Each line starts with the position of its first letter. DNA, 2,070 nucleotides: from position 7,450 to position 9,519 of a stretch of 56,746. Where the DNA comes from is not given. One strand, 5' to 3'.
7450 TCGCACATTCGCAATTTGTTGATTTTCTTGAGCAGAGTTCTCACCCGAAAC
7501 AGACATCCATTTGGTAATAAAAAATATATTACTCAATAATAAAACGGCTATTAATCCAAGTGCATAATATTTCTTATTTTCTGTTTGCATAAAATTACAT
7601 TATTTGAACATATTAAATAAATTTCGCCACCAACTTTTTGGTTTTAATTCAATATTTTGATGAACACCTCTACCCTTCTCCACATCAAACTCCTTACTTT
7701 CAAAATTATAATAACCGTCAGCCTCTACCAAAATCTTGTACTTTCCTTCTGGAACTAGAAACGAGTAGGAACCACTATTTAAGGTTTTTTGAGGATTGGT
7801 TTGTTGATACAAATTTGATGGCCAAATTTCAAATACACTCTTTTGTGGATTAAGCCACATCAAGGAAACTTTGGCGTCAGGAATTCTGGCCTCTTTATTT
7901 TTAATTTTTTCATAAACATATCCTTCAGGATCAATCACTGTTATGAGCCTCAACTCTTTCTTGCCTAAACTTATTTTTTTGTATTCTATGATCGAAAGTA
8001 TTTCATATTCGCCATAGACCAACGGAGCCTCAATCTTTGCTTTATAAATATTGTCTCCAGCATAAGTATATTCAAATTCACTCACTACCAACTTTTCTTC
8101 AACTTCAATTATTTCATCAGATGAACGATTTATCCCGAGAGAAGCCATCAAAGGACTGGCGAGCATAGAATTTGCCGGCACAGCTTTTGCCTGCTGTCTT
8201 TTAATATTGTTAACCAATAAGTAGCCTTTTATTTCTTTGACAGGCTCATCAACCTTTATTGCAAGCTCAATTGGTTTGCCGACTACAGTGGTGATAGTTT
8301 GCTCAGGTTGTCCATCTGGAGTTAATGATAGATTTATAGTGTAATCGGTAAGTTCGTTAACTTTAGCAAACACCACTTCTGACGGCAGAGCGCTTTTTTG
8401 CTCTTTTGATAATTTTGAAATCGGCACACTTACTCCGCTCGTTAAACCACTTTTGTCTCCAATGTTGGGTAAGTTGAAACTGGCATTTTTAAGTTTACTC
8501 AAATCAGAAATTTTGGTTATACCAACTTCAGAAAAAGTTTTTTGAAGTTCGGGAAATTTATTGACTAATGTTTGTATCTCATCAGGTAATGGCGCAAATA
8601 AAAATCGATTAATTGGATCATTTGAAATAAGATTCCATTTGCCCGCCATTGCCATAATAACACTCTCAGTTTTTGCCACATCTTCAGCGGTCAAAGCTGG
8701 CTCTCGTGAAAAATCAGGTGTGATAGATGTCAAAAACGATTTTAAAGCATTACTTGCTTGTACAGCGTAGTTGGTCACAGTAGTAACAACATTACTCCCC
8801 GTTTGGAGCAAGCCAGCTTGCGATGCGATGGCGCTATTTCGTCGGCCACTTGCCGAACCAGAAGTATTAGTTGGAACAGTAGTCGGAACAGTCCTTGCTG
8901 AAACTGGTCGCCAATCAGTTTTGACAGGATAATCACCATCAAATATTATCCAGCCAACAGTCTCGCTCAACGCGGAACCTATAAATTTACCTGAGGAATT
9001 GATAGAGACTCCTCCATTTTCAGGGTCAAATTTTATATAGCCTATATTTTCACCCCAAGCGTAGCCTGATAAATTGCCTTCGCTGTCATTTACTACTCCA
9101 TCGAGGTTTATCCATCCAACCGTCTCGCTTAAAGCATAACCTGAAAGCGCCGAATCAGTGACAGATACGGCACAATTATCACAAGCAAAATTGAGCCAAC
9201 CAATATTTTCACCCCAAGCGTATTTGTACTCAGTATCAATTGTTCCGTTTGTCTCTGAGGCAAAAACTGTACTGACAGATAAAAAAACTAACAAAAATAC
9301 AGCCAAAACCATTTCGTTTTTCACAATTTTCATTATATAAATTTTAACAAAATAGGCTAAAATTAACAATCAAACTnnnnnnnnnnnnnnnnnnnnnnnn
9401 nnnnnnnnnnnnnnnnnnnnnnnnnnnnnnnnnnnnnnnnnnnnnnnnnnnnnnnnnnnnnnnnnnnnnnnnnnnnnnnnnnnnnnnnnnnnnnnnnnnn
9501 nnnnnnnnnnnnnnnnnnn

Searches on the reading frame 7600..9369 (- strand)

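Call 5: search_protein_families(library=pfam, proteins=[window:7600-9369:-], max_evalue=0.01)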
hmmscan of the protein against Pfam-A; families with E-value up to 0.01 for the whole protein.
window:7600-9369:- (589 aa): 1 family
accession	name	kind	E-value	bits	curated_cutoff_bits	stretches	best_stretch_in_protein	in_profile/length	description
PF13620.12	CarboxypepD_reg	-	3.4e-06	27.8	32.3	1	527-576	32-82/82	Carboxypeptidase regulatory-like domain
